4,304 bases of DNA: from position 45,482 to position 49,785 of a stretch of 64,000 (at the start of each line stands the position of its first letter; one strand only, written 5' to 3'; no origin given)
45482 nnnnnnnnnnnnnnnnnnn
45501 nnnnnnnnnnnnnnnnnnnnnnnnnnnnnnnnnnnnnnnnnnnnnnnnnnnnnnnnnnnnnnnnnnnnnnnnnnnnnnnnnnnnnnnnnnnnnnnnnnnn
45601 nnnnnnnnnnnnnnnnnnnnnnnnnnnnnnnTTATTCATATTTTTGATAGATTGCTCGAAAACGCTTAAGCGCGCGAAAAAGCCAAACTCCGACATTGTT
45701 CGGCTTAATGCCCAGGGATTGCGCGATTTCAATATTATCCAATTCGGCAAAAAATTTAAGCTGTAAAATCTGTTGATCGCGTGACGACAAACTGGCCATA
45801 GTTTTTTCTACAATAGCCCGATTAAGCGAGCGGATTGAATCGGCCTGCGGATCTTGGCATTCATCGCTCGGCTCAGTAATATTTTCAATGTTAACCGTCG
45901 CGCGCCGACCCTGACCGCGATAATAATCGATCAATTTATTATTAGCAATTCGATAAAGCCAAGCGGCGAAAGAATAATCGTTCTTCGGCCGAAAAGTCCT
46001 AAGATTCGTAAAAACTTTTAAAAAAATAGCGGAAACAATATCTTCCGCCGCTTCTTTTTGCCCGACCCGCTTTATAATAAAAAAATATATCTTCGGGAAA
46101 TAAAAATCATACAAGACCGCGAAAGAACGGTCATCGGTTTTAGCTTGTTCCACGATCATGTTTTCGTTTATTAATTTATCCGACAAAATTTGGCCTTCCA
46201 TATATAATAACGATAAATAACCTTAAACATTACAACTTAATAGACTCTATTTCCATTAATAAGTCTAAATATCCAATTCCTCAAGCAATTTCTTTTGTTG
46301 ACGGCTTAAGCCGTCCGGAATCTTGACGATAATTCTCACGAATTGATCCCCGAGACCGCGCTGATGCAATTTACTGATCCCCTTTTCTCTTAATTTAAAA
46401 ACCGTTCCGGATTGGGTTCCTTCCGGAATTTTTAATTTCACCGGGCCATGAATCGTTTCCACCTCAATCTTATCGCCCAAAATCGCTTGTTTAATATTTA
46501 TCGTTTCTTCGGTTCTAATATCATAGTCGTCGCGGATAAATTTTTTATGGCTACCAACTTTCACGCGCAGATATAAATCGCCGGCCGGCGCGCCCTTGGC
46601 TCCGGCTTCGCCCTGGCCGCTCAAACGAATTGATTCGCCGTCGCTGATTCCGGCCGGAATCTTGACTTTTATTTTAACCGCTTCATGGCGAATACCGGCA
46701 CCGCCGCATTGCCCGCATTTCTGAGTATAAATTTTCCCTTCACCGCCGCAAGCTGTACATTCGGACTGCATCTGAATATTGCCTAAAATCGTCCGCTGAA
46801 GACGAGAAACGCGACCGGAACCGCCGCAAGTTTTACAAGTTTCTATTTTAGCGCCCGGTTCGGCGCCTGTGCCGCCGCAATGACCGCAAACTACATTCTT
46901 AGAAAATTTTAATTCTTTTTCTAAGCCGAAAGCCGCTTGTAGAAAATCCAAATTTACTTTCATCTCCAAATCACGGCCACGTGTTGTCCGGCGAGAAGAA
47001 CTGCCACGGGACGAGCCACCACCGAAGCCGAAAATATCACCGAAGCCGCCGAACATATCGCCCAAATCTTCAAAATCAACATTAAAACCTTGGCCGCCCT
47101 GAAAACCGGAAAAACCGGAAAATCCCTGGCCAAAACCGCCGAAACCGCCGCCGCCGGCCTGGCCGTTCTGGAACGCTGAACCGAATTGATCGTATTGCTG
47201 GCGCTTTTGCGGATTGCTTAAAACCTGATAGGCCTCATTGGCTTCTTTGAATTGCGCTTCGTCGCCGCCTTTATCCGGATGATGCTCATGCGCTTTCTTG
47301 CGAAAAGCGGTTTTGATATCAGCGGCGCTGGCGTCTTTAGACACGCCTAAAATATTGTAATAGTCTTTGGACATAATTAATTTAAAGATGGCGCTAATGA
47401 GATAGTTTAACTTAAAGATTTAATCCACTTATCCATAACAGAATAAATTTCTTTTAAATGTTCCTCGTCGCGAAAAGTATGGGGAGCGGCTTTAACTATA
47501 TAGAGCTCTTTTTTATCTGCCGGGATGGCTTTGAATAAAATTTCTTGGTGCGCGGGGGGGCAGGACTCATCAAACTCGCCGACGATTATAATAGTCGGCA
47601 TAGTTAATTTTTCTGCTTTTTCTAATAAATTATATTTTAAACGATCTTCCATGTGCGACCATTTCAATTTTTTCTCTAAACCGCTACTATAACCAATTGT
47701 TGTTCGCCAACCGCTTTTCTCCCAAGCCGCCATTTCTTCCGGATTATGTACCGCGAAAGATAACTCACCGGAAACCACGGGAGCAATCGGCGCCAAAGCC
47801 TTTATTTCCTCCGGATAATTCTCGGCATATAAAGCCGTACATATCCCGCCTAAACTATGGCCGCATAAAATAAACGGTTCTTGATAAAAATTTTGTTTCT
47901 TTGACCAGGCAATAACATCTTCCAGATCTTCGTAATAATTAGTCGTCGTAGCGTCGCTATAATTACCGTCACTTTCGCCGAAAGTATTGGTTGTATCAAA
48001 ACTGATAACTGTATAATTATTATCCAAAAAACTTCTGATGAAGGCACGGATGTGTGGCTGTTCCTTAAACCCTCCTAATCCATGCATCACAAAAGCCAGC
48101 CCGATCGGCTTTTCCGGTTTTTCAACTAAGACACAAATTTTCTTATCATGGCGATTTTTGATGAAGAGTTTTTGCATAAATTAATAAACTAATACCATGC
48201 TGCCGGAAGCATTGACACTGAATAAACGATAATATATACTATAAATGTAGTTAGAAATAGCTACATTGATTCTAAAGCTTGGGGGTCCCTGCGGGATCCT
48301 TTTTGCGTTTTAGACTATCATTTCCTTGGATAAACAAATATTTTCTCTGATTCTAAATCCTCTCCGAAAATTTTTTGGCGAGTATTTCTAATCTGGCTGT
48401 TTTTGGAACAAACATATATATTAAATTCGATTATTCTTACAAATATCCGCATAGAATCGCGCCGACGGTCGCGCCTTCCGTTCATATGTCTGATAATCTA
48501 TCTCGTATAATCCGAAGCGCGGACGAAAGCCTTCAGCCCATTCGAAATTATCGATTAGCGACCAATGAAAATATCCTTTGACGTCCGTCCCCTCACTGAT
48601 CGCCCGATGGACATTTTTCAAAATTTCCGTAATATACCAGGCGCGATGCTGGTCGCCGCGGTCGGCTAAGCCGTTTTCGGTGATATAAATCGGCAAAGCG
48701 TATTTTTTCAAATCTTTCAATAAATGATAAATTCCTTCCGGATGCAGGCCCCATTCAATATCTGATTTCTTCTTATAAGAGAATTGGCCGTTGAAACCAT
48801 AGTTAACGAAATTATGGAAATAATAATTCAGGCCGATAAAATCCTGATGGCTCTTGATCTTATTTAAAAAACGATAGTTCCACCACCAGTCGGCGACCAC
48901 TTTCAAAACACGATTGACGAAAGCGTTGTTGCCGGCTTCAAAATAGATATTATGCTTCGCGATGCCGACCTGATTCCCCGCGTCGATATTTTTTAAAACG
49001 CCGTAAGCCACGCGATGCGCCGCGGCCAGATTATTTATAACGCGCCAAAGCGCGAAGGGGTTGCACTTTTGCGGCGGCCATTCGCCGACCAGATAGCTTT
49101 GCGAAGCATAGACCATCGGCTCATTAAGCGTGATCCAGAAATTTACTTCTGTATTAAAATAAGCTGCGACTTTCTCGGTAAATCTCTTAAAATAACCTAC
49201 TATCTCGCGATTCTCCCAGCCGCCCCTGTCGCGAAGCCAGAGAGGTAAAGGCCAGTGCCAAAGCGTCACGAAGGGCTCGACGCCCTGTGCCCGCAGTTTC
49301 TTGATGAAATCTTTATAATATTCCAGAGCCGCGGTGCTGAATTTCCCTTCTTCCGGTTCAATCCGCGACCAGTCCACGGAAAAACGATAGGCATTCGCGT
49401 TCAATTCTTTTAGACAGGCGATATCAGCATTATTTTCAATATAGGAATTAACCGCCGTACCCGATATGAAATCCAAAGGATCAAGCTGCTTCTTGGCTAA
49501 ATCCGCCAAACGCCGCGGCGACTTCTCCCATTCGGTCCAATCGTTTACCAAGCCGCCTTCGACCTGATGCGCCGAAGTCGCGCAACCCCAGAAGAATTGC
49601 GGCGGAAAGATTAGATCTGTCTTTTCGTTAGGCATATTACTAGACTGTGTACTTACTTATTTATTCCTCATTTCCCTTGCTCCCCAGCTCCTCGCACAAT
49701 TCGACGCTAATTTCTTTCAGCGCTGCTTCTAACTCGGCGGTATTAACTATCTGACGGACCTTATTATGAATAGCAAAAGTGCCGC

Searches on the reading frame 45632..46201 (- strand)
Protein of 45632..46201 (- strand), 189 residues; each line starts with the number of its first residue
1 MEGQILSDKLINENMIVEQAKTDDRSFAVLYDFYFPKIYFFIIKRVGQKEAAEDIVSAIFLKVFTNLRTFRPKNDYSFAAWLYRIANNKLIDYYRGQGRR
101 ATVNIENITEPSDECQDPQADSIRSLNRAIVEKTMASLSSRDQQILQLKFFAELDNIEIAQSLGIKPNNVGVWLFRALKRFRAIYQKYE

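Call 85: search_protein_families(library=pfam, proteins=[window:45632-46201:-], max_evalue=0.001)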
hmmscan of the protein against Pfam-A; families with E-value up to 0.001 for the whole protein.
window:45632-46201:- (189 aa): 5 families
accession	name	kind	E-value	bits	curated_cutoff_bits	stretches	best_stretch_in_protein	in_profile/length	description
PF04542.20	Sigma70_r2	-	2.4e-16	59.7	24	1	31-100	2-71/71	Sigma-70 region 2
PF08281.18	Sigma70_r4_2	-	9.6e-11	41.6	25.7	1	130-180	3-53/54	Sigma-70, region 4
PF00196.25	GerE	-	6.5e-05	22.9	23.5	1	137-182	2-46/57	Bacterial regulatory proteins, luxR family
PF04545.22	Sigma70_r4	-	8.3e-05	22.5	24.1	1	135-182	2-49/50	Sigma-70, region 4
PF07638.17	Sigma70_ECF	-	0.00069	20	21.1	0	29-168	21-166/185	ECF sigma factor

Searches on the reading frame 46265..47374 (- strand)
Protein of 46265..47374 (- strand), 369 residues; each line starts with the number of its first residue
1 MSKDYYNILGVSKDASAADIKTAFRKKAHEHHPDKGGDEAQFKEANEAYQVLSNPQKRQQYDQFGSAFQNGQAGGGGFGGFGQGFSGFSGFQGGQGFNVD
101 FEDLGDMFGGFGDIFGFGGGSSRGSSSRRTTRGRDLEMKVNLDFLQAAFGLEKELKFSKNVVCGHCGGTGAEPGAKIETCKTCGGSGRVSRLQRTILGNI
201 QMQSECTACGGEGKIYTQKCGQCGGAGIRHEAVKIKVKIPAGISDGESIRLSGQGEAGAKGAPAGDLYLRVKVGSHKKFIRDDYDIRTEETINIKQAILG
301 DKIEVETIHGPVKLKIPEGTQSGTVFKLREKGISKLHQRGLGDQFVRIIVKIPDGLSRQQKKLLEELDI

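Call 85: search_protein_families(library=pfam, proteins=[window:46265-47374:-], max_evalue=0.001)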
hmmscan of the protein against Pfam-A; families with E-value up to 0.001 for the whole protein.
window:46265-47374:- (369 aa): 3 families
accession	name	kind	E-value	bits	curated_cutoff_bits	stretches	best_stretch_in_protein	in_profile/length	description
PF01556.23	DnaJ_C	-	3.9e-45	154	26.6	1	136-353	1-152/152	DnaJ C terminal domain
PF00226.36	DnaJ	-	2e-22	79.5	27.8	1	4-62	1-63/63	DnaJ domain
PF00684.25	DnaJ_CXXCXGXG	-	5.8e-15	55.8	32.7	1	163-227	1-65/65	DnaJ central domain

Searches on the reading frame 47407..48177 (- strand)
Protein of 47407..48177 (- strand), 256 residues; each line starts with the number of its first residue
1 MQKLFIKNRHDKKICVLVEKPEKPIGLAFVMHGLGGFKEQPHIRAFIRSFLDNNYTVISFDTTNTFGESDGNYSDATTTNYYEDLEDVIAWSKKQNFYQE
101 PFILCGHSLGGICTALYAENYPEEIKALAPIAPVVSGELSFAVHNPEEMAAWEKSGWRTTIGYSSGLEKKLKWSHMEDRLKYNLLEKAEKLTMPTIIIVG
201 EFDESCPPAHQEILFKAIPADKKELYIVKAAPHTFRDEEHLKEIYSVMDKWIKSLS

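Call 85: search_protein_families(library=pfam, proteins=[window:47407-48177:-], max_evalue=0.001)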
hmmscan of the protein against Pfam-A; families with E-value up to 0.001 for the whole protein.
window:47407-48177:- (256 aa): 7 families
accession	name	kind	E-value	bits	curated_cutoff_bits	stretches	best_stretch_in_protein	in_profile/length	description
PF12146.15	Hydrolase_4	-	4.2e-21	75.8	27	2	24-153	3-129/239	Serine aminopeptidase, S33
PF00561.26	Abhydrolase_1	-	9.8e-15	55.3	25.8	1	31-147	6-107/245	alpha/beta hydrolase fold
PF00326.27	Peptidase_S9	-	5e-10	39.7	22.6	1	74-254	34-208/213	Prolyl oligopeptidase family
PF02129.25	Peptidase_S15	-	4.9e-08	33.4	23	1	50-139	47-134/262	X-Pro dipeptidyl-peptidase (S15 family)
PF12697.13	Abhydrolase_6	-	3e-07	31.8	26.3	1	31-216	4-189/217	Alpha/beta hydrolase family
PF12740.14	PETase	-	0.0002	21.3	28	0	97-137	122-161/263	PET hydrolase-like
PF20408.4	Abhydrolase_11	-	0.00073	19.8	27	0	30-120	7-96/193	Alpha/beta hydrolase domain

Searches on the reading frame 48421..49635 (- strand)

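Call 85: search_protein_families(library=pfam, proteins=[window:48421-49635:-], max_evalue=0.001)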
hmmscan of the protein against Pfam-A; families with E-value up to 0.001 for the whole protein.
window:48421-49635:- (404 aa): 1 family
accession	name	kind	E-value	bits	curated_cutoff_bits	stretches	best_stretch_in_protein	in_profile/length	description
PF00232.24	Glyco_hydro_1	-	3.8e-89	299.6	22.6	2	9-229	4-222/453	Glycosyl hydrolase family 1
